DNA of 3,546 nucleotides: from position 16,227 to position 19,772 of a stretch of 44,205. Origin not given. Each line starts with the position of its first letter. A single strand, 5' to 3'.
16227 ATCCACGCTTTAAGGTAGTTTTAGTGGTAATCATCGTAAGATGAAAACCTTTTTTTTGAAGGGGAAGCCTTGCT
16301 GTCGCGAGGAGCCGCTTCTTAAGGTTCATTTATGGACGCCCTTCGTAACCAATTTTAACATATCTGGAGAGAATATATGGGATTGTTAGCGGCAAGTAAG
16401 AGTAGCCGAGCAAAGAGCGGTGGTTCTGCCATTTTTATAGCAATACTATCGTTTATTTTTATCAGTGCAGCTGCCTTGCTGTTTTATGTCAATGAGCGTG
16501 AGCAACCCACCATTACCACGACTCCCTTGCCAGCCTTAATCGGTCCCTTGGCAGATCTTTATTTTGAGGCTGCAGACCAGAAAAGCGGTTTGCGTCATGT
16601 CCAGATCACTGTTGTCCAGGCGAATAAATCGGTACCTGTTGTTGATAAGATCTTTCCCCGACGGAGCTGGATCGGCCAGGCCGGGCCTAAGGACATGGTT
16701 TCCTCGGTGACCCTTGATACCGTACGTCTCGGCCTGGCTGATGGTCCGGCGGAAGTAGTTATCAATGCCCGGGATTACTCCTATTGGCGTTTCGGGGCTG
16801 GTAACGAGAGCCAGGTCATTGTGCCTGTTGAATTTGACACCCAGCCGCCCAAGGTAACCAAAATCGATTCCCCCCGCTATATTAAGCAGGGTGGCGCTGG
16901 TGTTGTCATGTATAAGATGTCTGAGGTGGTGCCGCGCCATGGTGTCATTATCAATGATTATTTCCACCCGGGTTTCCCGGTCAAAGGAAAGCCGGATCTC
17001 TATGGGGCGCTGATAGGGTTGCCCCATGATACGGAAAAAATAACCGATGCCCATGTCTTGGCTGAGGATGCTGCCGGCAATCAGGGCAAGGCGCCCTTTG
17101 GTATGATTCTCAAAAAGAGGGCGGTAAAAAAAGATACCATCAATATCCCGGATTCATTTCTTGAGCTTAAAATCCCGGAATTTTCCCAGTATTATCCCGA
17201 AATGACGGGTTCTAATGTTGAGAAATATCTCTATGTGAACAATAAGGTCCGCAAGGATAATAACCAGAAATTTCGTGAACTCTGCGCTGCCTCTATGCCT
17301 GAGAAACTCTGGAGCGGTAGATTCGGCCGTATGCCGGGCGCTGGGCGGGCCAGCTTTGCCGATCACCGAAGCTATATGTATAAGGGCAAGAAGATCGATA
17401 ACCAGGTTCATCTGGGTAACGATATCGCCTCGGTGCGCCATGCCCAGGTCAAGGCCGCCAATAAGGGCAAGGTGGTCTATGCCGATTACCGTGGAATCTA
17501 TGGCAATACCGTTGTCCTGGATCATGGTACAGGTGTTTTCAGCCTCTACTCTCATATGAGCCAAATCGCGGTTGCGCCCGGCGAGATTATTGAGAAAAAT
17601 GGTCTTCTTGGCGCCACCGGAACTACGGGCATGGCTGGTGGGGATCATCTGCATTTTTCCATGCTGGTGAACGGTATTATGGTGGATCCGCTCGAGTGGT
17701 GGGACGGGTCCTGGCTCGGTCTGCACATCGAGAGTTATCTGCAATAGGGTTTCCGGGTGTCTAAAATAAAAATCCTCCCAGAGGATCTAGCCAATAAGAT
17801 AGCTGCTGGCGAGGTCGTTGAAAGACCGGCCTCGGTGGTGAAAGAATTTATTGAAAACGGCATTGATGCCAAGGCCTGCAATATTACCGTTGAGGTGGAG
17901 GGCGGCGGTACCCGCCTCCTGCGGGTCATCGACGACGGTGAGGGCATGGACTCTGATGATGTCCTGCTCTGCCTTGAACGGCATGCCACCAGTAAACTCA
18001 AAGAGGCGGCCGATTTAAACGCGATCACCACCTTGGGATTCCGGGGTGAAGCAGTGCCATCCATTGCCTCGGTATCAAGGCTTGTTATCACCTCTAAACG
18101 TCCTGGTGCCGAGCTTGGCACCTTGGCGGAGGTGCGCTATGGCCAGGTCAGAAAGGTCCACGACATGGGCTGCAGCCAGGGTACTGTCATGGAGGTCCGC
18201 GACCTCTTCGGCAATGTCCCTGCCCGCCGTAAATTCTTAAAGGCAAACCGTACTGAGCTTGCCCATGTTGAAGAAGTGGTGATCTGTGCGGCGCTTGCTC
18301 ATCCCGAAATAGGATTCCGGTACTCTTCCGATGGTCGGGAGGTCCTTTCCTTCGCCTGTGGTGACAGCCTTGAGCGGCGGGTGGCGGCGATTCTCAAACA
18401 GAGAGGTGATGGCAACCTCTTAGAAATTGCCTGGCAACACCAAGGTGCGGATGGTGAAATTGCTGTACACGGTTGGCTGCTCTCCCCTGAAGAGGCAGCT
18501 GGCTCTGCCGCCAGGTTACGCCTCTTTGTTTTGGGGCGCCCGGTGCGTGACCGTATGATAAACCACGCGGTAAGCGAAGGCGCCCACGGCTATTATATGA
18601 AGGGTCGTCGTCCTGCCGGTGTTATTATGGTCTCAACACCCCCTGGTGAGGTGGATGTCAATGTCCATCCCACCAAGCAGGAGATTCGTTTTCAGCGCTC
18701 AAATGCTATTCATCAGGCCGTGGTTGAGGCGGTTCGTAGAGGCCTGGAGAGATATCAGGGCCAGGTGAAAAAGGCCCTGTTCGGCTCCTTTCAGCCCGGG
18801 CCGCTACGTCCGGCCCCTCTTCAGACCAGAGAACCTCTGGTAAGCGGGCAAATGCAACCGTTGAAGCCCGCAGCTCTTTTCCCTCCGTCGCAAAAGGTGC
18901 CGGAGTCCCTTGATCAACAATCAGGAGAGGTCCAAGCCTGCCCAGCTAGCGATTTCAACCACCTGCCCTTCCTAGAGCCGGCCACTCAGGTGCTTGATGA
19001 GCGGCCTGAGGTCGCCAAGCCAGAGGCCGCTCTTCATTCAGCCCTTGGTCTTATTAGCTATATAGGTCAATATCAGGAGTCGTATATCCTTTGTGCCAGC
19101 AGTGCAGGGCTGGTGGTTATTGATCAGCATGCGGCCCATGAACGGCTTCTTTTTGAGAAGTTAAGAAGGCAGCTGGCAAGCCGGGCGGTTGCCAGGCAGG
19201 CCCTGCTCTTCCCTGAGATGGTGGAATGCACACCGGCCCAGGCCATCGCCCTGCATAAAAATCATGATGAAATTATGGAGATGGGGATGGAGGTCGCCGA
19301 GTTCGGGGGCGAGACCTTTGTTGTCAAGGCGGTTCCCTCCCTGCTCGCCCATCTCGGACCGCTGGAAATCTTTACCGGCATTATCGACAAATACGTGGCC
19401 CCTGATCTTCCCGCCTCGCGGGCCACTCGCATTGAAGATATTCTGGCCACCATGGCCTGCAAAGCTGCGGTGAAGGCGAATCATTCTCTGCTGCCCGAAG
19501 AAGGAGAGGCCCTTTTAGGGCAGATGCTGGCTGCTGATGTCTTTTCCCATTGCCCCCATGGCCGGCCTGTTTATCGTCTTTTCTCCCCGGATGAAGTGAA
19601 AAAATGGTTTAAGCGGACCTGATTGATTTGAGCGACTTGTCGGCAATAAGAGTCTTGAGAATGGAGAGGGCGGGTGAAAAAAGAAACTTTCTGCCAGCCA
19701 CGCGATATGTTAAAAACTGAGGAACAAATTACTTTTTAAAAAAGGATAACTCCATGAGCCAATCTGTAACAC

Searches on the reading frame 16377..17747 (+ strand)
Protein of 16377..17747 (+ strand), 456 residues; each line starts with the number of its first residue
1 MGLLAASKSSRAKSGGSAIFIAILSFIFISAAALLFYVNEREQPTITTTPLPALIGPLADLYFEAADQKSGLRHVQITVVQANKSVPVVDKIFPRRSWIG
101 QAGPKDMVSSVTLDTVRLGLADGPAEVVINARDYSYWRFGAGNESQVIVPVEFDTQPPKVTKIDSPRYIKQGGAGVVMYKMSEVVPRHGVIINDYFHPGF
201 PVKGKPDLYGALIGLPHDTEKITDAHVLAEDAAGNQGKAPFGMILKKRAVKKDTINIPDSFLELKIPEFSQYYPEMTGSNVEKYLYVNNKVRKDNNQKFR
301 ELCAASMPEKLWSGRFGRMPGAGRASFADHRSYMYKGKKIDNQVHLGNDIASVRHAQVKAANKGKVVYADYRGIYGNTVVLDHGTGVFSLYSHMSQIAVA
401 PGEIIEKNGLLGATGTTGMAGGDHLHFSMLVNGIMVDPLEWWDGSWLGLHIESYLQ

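Call 51: search_protein_families(library=pfam, proteins=[window:16377-17747:+], max_evalue=0.00001)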
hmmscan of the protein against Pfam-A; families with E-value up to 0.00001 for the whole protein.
window:16377-17747:+ (456 aa): 1 family
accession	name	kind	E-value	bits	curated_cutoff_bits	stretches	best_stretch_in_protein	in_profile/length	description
PF01551.29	Peptidase_M23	-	8.3e-25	87.3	28.7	1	344-438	2-96/96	Peptidase family M23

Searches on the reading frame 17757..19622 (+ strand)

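Call 51: search_protein_families(library=pfam, proteins=[window:17757-19622:+], max_evalue=0.00001)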
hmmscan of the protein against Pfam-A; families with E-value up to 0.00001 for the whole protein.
window:17757-19622:+ (621 aa): 4 families
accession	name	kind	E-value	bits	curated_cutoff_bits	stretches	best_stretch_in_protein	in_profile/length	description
PF08676.16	MutL_C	-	9.6e-39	132.8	25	1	436-578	1-142/142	MutL C terminal dimerisation domain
PF01119.25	DNA_mis_repair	-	2.7e-25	88.7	26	1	211-330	3-118/119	DNA mismatch repair protein, C-terminal domain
PF13589.12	HATPase_c_3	-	4.5e-11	43.4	25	1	25-133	4-110/137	Histidine kinase-, DNA gyrase B-, and HSP90-like ATPase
PF02518.31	HATPase_c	-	7.3e-06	26.8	26.4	0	22-78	4-63/111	Histidine kinase-, DNA gyrase B-, and HSP90-like ATPase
